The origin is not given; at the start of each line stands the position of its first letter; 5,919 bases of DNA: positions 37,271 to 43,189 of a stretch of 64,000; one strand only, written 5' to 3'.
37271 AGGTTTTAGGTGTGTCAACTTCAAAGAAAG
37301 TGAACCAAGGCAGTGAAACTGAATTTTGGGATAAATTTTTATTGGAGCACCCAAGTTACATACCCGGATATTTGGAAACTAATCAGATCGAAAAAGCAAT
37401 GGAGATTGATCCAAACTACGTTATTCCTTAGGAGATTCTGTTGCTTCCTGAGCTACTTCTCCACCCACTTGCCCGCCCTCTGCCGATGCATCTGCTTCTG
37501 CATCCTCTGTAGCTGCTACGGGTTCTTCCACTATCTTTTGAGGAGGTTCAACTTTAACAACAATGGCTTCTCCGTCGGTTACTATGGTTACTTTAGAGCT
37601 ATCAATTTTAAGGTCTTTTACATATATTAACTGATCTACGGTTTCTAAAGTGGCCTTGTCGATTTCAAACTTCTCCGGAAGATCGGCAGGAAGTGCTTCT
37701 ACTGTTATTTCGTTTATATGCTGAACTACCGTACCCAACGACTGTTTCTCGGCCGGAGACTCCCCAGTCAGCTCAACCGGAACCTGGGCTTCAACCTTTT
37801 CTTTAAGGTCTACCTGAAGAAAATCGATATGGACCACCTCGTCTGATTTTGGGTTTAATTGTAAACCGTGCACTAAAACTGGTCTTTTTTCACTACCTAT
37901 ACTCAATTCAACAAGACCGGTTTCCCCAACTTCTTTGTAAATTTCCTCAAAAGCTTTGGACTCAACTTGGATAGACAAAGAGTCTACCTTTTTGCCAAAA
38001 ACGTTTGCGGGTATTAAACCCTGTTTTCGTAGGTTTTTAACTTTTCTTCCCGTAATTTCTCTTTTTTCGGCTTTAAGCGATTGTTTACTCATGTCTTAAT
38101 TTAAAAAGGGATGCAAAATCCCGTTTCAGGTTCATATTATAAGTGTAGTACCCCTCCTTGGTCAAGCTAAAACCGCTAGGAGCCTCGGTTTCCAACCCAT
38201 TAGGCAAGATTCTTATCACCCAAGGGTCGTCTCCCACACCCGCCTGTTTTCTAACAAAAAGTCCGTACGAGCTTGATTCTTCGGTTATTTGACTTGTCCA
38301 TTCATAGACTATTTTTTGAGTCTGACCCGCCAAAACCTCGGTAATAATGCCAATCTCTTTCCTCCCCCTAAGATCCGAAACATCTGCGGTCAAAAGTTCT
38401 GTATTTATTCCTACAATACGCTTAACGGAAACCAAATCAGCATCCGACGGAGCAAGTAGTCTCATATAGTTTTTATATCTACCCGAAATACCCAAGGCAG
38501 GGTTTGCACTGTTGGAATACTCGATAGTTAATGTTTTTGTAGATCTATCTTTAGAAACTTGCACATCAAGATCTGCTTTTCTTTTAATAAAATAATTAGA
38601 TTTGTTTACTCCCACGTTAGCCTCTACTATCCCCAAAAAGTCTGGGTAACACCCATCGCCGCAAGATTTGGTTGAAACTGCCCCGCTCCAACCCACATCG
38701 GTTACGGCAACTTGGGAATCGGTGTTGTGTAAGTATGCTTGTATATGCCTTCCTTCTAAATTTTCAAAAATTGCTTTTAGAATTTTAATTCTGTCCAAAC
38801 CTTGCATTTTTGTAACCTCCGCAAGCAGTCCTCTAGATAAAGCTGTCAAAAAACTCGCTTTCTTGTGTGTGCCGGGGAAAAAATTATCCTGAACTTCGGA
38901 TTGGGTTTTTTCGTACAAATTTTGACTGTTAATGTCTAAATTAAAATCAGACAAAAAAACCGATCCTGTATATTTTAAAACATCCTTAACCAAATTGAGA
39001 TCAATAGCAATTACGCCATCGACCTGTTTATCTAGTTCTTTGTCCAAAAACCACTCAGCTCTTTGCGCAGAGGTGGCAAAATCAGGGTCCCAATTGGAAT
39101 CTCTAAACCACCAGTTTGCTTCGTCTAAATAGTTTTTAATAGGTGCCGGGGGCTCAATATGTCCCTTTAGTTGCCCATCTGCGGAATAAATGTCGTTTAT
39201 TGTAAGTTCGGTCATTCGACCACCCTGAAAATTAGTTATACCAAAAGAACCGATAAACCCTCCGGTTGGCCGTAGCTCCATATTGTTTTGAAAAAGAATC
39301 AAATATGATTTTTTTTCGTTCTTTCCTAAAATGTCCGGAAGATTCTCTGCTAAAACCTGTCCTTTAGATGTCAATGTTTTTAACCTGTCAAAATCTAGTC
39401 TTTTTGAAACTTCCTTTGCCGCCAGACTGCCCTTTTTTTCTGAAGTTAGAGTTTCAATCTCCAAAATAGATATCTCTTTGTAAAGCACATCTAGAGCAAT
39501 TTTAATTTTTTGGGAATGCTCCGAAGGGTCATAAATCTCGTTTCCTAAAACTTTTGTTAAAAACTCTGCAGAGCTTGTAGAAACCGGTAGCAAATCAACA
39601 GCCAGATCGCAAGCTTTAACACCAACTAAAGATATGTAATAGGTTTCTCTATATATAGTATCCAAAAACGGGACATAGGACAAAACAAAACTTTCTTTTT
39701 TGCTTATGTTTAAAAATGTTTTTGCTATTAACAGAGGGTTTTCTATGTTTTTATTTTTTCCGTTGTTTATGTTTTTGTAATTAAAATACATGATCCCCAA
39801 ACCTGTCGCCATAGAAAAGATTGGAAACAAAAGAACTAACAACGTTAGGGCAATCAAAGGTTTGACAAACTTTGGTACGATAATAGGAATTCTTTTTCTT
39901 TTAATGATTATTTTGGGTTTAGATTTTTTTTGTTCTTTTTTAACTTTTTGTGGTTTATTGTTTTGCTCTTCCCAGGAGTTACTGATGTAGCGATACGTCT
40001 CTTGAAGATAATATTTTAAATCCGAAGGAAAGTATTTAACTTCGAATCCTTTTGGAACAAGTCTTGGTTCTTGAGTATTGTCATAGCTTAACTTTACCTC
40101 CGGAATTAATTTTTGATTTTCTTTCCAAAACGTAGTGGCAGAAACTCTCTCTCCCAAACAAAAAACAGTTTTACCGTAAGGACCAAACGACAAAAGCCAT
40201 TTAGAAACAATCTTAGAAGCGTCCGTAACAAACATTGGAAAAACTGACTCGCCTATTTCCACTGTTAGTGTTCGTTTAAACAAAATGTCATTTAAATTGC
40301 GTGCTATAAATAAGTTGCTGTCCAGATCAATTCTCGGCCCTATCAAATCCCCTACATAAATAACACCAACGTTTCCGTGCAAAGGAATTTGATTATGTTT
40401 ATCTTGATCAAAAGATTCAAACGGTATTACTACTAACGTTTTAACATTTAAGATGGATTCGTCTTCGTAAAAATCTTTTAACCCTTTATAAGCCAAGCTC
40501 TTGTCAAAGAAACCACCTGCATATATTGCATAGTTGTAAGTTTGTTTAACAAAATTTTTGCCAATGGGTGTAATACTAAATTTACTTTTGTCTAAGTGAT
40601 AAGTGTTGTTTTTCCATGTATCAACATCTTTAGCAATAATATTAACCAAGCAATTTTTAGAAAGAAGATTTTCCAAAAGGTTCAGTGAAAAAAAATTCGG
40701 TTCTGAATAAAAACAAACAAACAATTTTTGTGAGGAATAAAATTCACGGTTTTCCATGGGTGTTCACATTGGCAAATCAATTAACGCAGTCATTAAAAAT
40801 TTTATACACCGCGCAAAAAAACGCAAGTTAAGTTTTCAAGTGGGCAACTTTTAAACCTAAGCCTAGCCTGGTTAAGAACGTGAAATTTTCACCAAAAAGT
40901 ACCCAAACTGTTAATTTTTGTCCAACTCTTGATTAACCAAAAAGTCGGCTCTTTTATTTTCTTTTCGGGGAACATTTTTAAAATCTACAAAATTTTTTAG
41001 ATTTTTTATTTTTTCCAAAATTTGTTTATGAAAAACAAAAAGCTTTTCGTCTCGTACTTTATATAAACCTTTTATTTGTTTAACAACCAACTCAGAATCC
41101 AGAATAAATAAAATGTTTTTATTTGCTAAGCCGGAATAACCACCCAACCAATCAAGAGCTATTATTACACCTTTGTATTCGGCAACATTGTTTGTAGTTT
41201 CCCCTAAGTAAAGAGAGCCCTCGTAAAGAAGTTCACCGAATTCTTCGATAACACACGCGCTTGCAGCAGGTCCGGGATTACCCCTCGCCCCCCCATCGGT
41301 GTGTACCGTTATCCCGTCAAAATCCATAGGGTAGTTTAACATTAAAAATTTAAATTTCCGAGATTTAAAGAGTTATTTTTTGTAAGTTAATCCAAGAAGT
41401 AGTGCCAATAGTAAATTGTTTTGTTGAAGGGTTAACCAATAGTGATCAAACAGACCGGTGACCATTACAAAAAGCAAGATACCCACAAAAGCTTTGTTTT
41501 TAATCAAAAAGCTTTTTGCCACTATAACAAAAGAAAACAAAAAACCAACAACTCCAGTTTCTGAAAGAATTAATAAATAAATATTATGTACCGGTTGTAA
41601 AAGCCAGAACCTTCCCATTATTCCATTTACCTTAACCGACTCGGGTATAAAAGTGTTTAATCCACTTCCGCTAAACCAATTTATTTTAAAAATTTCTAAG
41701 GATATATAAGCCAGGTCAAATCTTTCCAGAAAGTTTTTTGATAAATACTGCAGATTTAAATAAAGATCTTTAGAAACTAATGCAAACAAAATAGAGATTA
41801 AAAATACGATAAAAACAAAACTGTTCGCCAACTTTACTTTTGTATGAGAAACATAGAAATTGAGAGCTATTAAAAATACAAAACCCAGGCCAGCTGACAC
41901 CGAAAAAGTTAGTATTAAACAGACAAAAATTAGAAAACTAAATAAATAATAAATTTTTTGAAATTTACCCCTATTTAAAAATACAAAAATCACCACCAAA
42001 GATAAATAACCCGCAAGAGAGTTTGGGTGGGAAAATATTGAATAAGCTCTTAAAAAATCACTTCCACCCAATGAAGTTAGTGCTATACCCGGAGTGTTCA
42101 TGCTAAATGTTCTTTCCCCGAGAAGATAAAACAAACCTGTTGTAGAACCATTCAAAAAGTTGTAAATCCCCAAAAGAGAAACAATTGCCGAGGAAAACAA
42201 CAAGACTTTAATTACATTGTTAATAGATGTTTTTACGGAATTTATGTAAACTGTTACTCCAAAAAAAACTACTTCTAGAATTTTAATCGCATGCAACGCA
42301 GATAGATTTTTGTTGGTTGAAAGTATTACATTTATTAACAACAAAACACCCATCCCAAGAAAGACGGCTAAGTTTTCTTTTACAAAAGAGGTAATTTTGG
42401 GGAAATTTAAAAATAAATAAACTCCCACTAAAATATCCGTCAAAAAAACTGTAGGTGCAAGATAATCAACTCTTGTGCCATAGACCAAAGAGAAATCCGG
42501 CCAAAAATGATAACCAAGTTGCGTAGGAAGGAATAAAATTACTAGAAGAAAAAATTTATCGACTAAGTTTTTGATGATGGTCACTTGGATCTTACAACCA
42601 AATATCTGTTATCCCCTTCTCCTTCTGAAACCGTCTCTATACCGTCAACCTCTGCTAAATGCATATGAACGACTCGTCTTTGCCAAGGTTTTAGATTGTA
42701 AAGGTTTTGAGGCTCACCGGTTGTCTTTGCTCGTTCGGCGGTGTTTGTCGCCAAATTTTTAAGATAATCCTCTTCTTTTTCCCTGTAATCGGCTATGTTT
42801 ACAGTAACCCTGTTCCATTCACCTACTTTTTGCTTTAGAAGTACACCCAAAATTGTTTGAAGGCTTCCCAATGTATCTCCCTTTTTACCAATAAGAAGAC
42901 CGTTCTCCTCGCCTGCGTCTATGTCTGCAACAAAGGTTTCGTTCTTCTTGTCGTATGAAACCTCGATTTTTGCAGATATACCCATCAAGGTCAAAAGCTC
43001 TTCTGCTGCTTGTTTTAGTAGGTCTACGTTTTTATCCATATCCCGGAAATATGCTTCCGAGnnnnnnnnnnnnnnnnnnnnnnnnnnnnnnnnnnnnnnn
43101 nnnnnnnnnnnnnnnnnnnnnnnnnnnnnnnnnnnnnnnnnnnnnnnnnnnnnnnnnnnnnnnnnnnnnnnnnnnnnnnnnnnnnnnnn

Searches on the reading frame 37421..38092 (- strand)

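Call 29: search_protein_families(library=pfam, proteins=[window:37421-38092:-], max_evalue=0.001)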
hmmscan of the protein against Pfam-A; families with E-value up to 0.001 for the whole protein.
window:37421-38092:- (223 aa): 2 families
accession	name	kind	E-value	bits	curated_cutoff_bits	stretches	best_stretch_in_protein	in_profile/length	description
PF01386.24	Ribosomal_L25p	-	3.6e-19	69.4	23.6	1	6-91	1-82/82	Ribosomal L25p family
PF14693.11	Ribosomal_TL5_C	-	1.2e-17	64.4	27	1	99-185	1-84/84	Ribosomal protein TL5, C-terminal domain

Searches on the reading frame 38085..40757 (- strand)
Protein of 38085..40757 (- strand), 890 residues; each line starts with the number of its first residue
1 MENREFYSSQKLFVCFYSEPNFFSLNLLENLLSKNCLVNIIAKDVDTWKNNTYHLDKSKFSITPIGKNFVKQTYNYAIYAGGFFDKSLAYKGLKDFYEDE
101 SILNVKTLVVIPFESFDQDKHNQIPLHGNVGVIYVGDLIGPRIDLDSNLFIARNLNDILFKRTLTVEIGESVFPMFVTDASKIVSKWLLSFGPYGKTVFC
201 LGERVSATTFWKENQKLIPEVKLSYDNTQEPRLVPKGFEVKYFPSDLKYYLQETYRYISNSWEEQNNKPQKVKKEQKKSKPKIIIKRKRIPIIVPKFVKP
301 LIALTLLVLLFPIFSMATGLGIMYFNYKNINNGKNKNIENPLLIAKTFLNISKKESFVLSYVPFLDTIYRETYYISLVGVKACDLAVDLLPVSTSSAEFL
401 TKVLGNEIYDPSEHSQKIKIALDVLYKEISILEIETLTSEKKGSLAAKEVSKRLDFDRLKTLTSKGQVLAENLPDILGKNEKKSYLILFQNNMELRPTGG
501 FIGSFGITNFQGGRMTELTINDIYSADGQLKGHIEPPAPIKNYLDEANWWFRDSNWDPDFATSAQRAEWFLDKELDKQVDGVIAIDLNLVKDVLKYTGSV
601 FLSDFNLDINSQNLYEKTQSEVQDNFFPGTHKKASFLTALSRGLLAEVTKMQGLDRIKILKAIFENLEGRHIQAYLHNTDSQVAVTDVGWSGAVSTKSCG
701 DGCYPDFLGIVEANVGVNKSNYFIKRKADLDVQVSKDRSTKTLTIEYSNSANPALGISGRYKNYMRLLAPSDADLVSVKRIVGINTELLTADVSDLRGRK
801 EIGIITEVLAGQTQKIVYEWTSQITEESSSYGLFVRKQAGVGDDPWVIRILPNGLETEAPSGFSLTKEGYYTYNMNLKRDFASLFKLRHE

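Call 29: search_protein_families(library=pfam, proteins=[window:38085-40757:-], max_evalue=0.001)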
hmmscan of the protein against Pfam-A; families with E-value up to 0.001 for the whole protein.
window:38085-40757:- (890 aa): 1 family
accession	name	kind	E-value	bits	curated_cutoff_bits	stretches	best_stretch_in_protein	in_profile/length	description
PF13196.11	DUF4012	-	2.3e-25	90.2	28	1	481-621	2-142/144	Protein of unknown function (DUF4012)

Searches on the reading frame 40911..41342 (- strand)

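Call 29: search_protein_families(library=pfam, proteins=[window:40911-41342:-], max_evalue=0.001)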
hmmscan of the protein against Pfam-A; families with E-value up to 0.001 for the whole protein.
window:40911-41342:- (143 aa): 2 families
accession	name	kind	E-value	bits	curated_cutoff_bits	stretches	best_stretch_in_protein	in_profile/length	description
PF13456.12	RVT_3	-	1.3e-11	45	21.6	1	15-137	2-121/123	Reverse transcriptase-like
PF00075.30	RNase_H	-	1.4e-08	35.4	25.8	1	11-139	4-139/141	RNase H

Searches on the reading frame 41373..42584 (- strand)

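Call 29: search_protein_families(library=pfam, proteins=[window:41373-42584:-], max_evalue=0.001)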
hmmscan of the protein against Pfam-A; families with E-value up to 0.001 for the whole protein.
window:41373-42584:- (403 aa): 1 family
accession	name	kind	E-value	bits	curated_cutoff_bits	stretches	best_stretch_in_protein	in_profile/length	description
PF04932.20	Wzy_C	-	1.2e-09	38.5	31.7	1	215-350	2-147/149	O-Antigen ligase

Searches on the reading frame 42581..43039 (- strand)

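Call 30: search_protein_families(library=pfam, proteins=[window:42581-43039:-], max_evalue=0.001)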
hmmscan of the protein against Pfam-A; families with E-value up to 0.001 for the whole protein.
window:42581-43039:- (152 aa): 2 families
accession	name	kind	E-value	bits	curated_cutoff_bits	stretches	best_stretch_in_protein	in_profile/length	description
PF01424.28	R3H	-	7.2e-13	48.8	26.8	1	93-150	3-59/60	R3H domain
PF13083.13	KH_KhpA-B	-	9.5e-09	35.5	32.1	1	10-71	2-65/73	KhpA/KhpB, KH domain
